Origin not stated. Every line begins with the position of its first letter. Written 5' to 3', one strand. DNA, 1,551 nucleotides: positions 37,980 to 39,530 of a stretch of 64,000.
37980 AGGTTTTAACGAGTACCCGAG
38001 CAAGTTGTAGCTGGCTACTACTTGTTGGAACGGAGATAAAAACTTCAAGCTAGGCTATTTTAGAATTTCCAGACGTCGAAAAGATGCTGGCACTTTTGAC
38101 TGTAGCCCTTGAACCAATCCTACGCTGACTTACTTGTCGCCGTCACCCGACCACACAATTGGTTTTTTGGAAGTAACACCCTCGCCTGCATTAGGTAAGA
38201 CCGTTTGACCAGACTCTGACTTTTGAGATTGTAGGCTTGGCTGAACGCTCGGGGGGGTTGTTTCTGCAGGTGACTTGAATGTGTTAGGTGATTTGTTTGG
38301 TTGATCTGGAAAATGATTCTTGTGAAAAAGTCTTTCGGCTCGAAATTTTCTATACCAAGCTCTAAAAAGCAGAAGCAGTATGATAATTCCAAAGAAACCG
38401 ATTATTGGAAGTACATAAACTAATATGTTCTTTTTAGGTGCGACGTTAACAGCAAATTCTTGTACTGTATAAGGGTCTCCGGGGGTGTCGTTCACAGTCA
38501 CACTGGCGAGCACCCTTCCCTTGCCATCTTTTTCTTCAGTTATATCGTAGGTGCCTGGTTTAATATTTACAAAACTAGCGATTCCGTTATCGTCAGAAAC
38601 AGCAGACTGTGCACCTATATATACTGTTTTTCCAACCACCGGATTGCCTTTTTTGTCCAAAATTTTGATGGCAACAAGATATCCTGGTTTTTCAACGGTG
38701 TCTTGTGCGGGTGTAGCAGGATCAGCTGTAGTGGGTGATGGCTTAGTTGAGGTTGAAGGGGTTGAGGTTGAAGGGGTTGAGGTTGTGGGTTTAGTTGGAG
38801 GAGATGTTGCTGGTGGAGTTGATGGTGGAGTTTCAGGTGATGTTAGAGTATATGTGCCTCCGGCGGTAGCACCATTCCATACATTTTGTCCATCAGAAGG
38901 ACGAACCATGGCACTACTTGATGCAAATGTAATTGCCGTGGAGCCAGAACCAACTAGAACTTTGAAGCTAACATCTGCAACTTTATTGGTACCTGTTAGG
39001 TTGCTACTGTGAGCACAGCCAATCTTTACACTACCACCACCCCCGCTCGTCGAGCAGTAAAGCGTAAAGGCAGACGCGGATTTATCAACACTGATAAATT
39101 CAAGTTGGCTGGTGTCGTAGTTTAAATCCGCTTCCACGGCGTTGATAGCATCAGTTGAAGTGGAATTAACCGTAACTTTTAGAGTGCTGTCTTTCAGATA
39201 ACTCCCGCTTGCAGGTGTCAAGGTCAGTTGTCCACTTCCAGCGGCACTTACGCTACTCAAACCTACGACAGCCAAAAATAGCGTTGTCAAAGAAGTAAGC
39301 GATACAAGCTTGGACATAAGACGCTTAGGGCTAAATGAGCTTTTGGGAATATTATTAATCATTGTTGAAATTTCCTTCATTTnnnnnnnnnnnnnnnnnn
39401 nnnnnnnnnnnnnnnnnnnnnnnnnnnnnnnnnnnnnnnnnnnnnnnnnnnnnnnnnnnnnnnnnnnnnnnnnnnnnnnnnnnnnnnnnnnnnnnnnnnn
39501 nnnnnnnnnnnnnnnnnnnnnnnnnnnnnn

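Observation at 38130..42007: Cohesin/dockerin gene trio with the parts list of a membrane-anchored, tiered surface assembly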

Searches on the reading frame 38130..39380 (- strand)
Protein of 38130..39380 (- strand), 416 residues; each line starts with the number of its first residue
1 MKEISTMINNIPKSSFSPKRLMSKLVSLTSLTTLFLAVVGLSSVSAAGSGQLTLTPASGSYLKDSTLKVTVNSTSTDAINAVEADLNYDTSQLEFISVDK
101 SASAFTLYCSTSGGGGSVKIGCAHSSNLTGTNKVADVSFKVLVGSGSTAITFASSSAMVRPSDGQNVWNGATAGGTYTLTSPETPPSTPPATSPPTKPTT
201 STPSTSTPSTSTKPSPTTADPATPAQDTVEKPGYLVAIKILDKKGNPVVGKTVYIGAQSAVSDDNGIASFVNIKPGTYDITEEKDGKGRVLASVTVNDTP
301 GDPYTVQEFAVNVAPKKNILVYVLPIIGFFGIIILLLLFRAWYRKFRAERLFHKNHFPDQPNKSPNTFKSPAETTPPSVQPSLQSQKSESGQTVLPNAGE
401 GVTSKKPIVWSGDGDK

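Call 3: search_protein_families(library=pfam, proteins=[window:38130-39380:-], max_evalue=1)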
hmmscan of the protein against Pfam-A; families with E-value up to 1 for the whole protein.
window:38130-39380:- (416 aa): 7 families
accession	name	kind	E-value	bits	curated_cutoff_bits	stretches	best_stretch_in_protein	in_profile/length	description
PF00963.24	Cohesin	-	1.4e-07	32.2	24.1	1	66-157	17-119/139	Cohesin domain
PF17802.7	SpaA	-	1.4e-06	28.8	23.1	1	238-293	21-69/91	Prealbumin-like fold domain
PF13620.12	CarboxypepD_reg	-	2e-05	25.3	32.3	1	239-298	5-71/82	Carboxypeptidase regulatory-like domain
PF24025.1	Ig_DR_A0283-like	-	0.025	15.3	27.1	1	234-280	7-60/102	DR_A0283-like, Ig-like domain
PF17789.7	MG4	-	0.034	14.8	24.7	1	234-271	16-59/95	Macroglobulin domain MG4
PF24107.1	DUF7382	-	0.055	13.8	27.4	1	222-263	8-49/65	Domain of unknown function (DUF7382)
PF00775.27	Dioxygenase_C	-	0.16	11.9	27.3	0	258-297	76-114/182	Dioxygenase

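Call 24: find_related_loci(query=A2, collection=genome_contigs, flank=8000)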
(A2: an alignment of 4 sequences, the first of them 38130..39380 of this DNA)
Query A2 (416 aa) in genome_contigs; peptide patterns used: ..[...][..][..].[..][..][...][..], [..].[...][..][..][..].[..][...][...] (x = any residue, [..] = any of these).
165 stretches matched a pattern; 26 encode a relative of the query (tblastn E <= 1e-3); 26 distinct loci.
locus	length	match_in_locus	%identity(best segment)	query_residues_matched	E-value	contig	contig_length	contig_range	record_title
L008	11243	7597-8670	43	19-358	2e-53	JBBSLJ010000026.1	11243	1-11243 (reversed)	MAG: Candidatus Saccharimonadales bacterium isolate metawrap_LS4_6 metawrap_LS4_6_K_138546_L_11243_cov_11.7956, whole ge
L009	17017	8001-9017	38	19-357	1e-49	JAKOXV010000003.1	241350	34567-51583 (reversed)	MAG: bacterium isolate JPNG_metabat.9 k201_315336, whole genome shotgun sequence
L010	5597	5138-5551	47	45-180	9e-35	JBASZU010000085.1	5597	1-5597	MAG: Candidatus Saccharimonadales bacterium isolate MFD10491_ilm_asm_bin31 k127_122102, whole genome shotgun sequence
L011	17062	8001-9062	30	31-358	2e-33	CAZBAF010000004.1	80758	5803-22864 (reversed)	MAG TPA_asm: uncultured Candidatus Saccharibacteria bacterium isolate SRP144015_co1_11 genome assembly, contig: NODE_156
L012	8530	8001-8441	48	34-179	3e-28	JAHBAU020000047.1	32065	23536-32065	MAG: Candidatus Saccharibacteria bacterium isolate AQU-11 c_000000088457, whole genome shotgun sequence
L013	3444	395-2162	35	13-350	6e-33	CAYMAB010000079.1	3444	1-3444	MAG TPA_asm: uncultured Candidatus Saccharimonadales bacterium isolate binchicken_co54_498 genome assembly, contig: NODE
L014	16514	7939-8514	38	5-194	1e-27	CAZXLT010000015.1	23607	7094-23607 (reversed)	MAG TPA_asm: uncultured Candidatus Saccharibacteria bacterium isolate SRP342105_co1_432 genome assembly, contig: NODE_28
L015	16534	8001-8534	39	12-180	2e-27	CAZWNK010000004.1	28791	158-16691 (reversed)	MAG TPA_asm: uncultured Candidatus Saccharibacteria bacterium isolate SRP135725_co1_138 genome assembly, contig: NODE_18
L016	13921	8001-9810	34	21-374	7e-40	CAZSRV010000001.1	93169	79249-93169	MAG TPA_asm: uncultured Candidatus Saccharibacteria bacterium isolate binchicken_co242_26 genome assembly, contig: NODE_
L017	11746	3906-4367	37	46-199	2e-19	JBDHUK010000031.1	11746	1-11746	MAG: Candidatus Saccharimonadales bacterium isolate AS-MICRO-3CA.382 NODE_26422_length_11746_cov_14.296430, whole genome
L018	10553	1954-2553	29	2-207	1e-15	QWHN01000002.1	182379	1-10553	MAG: Candidatus Saccharibacteria bacterium CPR2 test_scaffold_57, whole genome shotgun sequence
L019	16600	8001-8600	33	10-200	2e-15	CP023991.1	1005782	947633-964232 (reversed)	MAG: Candidatus Saccharibacteria bacterium isolate CG19_WC_8_21_14_NA_150_51_44 chromosome, complete genome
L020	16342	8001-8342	39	59-170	3e-15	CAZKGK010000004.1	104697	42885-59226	MAG TPA_asm: uncultured Candidatus Saccharibacteria bacterium isolate SRP200132_co1_660 genome assembly, contig: NODE_20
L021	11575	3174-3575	37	45-167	1e-14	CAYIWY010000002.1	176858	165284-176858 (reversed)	MAG TPA_asm: uncultured Gammaproteobacteria bacterium isolate ERP119705_co4_291 genome assembly, contig: NODE_13_length_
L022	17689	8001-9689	34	14-192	2e-13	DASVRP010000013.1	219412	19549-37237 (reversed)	MAG TPA_asm: Candidatus Saccharimonadales bacterium isolate SMAG_U3239 k141_361851, whole genome shotgun sequence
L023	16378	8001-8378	37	18-142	5e-12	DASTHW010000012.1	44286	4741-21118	MAG TPA_asm: Candidatus Saccharimonadales bacterium isolate SMAG_U751 k141_528997, whole genome shotgun sequence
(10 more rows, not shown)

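Call 27: search_solved_structures(query=window:38130-39380:-, max_evalue=1, show_alignments=1)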
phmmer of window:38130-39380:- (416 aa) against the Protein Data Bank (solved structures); distinct sequences matched with E-value up to 1: 1.
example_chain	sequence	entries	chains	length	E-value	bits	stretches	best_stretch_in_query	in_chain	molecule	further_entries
6hif_Y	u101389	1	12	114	0.062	15.7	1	230-287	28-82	hdh assembly factor Kustc1130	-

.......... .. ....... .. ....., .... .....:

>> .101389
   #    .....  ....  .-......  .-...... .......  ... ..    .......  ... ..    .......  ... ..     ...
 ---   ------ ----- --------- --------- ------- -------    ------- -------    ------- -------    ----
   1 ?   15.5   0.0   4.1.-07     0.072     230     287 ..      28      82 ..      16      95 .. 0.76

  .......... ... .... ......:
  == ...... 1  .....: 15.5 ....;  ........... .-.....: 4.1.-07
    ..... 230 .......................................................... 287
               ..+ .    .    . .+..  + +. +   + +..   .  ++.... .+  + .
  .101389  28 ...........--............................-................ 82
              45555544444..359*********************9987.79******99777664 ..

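Call 37: search_protein_families(library=pfam, proteins=[L008:5531-7588:+, L009:6048-7994:+, L011:6931-7950:+, L012:5396-7909:+, L015:6538-8037:+, L020:6271-7890:+, L021:4604-6820:+, L021:3054-4613:+, L023:9685-11433:-], max_evalue=0.001)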
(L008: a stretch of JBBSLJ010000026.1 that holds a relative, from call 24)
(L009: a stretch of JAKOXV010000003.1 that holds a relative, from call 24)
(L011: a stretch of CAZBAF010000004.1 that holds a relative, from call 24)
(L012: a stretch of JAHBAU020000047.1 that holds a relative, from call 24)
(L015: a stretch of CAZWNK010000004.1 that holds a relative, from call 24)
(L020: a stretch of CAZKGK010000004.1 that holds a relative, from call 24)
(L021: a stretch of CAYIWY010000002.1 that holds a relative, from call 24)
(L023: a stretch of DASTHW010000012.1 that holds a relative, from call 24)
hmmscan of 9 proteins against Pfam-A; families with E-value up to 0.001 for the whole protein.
L008:5531-7588:+ (686 aa): 4 families
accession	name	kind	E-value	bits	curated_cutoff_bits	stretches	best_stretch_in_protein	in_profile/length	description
PF17957.7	Big_7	-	3.8e-39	133.6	24.1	2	438-505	1-70/70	Bacterial Ig domain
PF00404.24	Dockerin_1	-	2e-07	31.6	22.9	1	633-680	1-52/57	Dockerin type I domain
PF19077.6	Big_13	-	2.6e-07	31.5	27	1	456-524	32-100/102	Bacterial Ig-like domain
PF13750.12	Big_3_3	-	0.00021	21.4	27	0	487-570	3-82/157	Bacterial Ig-like domain (group 3)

L009:6048-7994:+ (649 aa): 5 families
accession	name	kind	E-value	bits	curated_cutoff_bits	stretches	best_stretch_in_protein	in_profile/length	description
PF17957.7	Big_7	-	8.2e-53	177.4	24.1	3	190-260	1-70/70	Bacterial Ig domain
PF07705.17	CARDB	-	2.7e-17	63.3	22.7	1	283-393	1-99/101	CARDB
PF19077.6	Big_13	-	1.3e-10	42.1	27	2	514-583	31-100/102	Bacterial Ig-like domain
PF00404.24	Dockerin_1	-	3.7e-08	33.9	22.9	1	593-643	2-52/57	Dockerin type I domain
PF13750.12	Big_3_3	-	2.8e-07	30.8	27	0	456-525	3-77/157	Bacterial Ig-like domain (group 3)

L011:6931-7950:+ (340 aa): 4 families
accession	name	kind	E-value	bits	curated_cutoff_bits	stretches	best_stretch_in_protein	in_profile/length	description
PF17957.7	Big_7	-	3.7e-22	79.2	24.1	1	187-256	1-70/70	Bacterial Ig domain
PF00404.24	Dockerin_1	-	2.4e-05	24.9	22.9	1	286-332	2-52/57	Dockerin type I domain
PF19077.6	Big_13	-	3.2e-05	24.8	27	1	203-275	30-100/102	Bacterial Ig-like domain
PF13750.12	Big_3_3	-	0.00058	20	27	0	238-283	3-48/157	Bacterial Ig-like domain (group 3)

L012:5396-7909:+ (838 aa): 4 families
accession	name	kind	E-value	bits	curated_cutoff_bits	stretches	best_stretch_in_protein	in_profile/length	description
PF17957.7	Big_7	-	1.9e-20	73.7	24.1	1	692-759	1-70/70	Bacterial Ig domain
PF00041.27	fn3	-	4.1e-07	30.5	25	1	58-139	3-71/84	Fibronectin type III domain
PF00404.24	Dockerin_1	-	1.4e-05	25.7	22.9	1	785-832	1-52/57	Dockerin type I domain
PF19077.6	Big_13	-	0.00077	20.3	27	1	714-777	36-100/102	Bacterial Ig-like domain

L015:6538-8037:+ (500 aa): 2 families
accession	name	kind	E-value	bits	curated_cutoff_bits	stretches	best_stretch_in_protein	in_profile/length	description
PF01522.26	Polysacc_deac_1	-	1.7e-14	54.2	23.1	1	37-164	4-111/124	Polysaccharide deacetylase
PF00404.24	Dockerin_1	-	3.8e-09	37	22.9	1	448-494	1-52/57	Dockerin type I domain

L020:6271-7890:+ (540 aa): 3 families
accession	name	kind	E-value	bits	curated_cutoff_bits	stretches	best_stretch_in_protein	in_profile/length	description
PF01522.26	Polysacc_deac_1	-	8.9e-27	93.9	23.1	1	243-361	5-119/124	Polysaccharide deacetylase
PF00404.24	Dockerin_1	-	5.6e-08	33.3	22.9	1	488-534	2-52/57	Dockerin type I domain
PF02018.23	CBM_4_9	-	7.6e-06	26.8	25.9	1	149-221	58-131/136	Carbohydrate binding domain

L021:4604-6820:+ (739 aa): 3 families
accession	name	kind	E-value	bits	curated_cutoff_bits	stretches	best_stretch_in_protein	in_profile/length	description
PF17957.7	Big_7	-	8.8e-22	78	24.1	1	404-472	1-70/70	Bacterial Ig domain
PF00404.24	Dockerin_1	-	6e-09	36.4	22.9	1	689-733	2-52/57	Dockerin type I domain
PF07081.18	DUF1349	-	0.00015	21.9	32.4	0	618-682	116-178/179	Protein of unknown function (DUF1349)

L021:3054-4613:+ (520 aa): 4 families
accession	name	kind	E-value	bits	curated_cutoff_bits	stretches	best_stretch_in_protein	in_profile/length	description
PF17957.7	Big_7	-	4.1e-28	98.3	24.1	2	190-264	1-70/70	Bacterial Ig domain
PF00404.24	Dockerin_1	-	1.3e-07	32.1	22.9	1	470-514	2-52/57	Dockerin type I domain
PF18370.7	RGI_lyase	-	6.2e-06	26.9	27.8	1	392-441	17-67/86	Rhamnogalacturonan I lyases beta-sheet domain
PF00041.27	fn3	-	6.4e-06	26.7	25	1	387-458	9-80/84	Fibronectin type III domain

L023:9685-11433:- (583 aa): 2 families
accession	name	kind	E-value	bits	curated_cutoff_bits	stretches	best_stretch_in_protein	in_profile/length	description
PF00404.24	Dockerin_1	-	1.4e-08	35.2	22.9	1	530-577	2-53/57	Dockerin type I domain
PF00041.27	fn3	-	0.00034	21.2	25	1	450-522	7-81/84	Fibronectin type III domain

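Call 52: find_homologous_proteins(query=window:38130-39380:-)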
Query window:38130-39380:- (416 aa): 39 proteins with E <= 0.001 among 8000 candidates.
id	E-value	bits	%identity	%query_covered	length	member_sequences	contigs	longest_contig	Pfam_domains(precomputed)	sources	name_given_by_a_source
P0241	1.2e-261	886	100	99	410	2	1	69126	PF00963.25,PF17802.8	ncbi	-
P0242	2.6e-164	565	65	100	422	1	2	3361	PF00963.25,PF17802.8,PF13620.13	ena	-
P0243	5.2e-130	452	53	99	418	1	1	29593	PF00963.25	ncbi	-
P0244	2.6e-59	219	42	64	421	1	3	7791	PF00963.25,PF13620.13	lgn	-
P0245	4.3e-58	215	43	82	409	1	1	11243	PF00963.25,PF13620.13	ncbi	-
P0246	2.1e-55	207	40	83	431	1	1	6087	PF00963.25,PF13620.13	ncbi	-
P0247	2.3e-55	206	40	73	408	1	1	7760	PF00963.25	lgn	-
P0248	5.3e-54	202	36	81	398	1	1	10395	PF13620.13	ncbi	-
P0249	8.7e-54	201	41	74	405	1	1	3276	PF00963.25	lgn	-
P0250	3.7e-53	199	39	80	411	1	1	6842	PF00963.25,PF13620.13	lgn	-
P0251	9.1e-49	185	40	75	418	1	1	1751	PF13620.13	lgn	-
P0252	1.2e-48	184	37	76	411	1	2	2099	PF13620.13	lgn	-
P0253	2.9e-47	180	41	72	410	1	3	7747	PF00963.25,PF12985.14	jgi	jgi:hypothetical protein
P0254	1.2e-46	178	41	69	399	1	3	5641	PF00963.25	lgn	-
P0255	2.7e-46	177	33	85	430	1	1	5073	PF13620.13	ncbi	-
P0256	1.5e-43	168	38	80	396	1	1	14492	PF00963.25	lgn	-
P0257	4.6e-42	163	35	82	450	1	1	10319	PF00963.25,PF13620.13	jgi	jgi:Cohesin domain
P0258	7.0e-42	162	35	73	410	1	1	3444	PF00963.25,PF13620.13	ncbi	-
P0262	3.2e-34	137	31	72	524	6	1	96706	PF13620.13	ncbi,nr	ncbi:MAG: hypothetical protein NTX11_02270 [Candidatus Saccharibacteria bacterium]|nr:hypothetical p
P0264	2.7e-31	127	40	32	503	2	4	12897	PF00963.25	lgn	-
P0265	7.9e-27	113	50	33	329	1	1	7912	PF00404.25,PF17957.8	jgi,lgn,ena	-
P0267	3.8e-26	110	35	39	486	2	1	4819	PF00963.25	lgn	-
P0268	4.6e-26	110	43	35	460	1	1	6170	PF00963.25,PF13620.13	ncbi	-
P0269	5.3e-25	107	42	38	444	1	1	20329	PF17789.8,PF00963.25,PF13620.13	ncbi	-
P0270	1.4e-24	105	32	77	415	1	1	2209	PF00963.25,PF13620.13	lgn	-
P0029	5.5e-22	97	46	37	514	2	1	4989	PF00404.25,PF18370.8,PF25833.1,PF00041.28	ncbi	-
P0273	1.5e-20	92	38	39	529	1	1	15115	PF00963.25,PF13620.13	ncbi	-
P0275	1.1e-9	56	41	33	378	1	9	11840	PF00963.25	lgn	-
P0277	4.1e-5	41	38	36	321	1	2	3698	PF00963.25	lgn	-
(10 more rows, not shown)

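Call 62: search_protein_representatives(protein=window:38130-39380:-)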
Query: 416 residues. Proteins with E-value up to 0.001 (for the whole library): 2512; up to 1e-10: 1001; up to 1e-30: 117. The best 150 are listed.
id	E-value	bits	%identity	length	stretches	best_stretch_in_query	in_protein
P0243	1.6e-130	452.2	56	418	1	5-414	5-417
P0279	2.3e-92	326.6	47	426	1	20-415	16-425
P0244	8.4e-60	219.4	46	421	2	31-215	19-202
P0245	1.4e-58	215.4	50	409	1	31-356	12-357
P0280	2.7e-56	207.9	40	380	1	20-362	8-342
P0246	6.6e-56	206.6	45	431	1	35-389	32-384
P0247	7.3e-56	206.4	50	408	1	25-341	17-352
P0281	2.0e-55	205.0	40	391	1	25-382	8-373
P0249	2.8e-54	201.2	47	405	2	36-222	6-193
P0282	3.0e-54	201.1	42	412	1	31-415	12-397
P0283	1.1e-53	199.2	44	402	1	24-347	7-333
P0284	1.4e-53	198.9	40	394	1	21-381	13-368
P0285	2.2e-53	198.2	40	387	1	23-373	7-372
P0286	4.3e-53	197.3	36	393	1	27-375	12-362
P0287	9.3e-53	196.2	40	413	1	26-386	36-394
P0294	1.1e-47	179.5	47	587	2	43-208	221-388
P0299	2.1e-45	172.0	38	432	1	24-400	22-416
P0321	7.1e-38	147.2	34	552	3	52-210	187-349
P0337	4.4e-35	138.0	36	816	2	19-229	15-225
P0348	1.5e-33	133.0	35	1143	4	44-190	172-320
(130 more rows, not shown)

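Call 72: predict_structure(alignment_id=A5)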
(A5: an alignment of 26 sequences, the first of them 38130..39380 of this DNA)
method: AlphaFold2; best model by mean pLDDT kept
length: 416 residues; sequences in the alignment: 26
mean_pLDDT: 75.1   pTM: 0.41
mean pLDDT of the five models: 75.1, 74.8, 74.4, 74.2, 72.4
residues with pLDDT >= 90: 176; 70-90: 67; 50-70: 89; < 50: 84
segments of 3 or more residues with pLDDT < 50: 1-3, 6-10, 12-14, 40-46, 199-202, 204-213, 218-220, 373-375, 382-384, 386-399, 401-406, 408-413
pLDDT, mean of each block of 10 residues (from residue 1): 48 53 67 62 59 96 97 97 98 97 92 94 95 98 96 95 91 91 80 51 45 48 53 89 90 92 93 93 73 86 84 68 66 84 78 59 51 50 48 45 47 48
secondary structure, 60 per line:
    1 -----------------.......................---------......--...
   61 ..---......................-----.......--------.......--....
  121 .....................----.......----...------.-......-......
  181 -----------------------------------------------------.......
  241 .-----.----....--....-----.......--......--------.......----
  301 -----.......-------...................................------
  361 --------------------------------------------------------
elements in order: H18-40 E50-55 E58-62 E66-87 E93-99 E108-114 E117-141 E146-152 E157-159 E168-173 E175-180 E234-241 E252-255 E258-261 E267-273 E276-281 E290-296 E306-312 H320-354
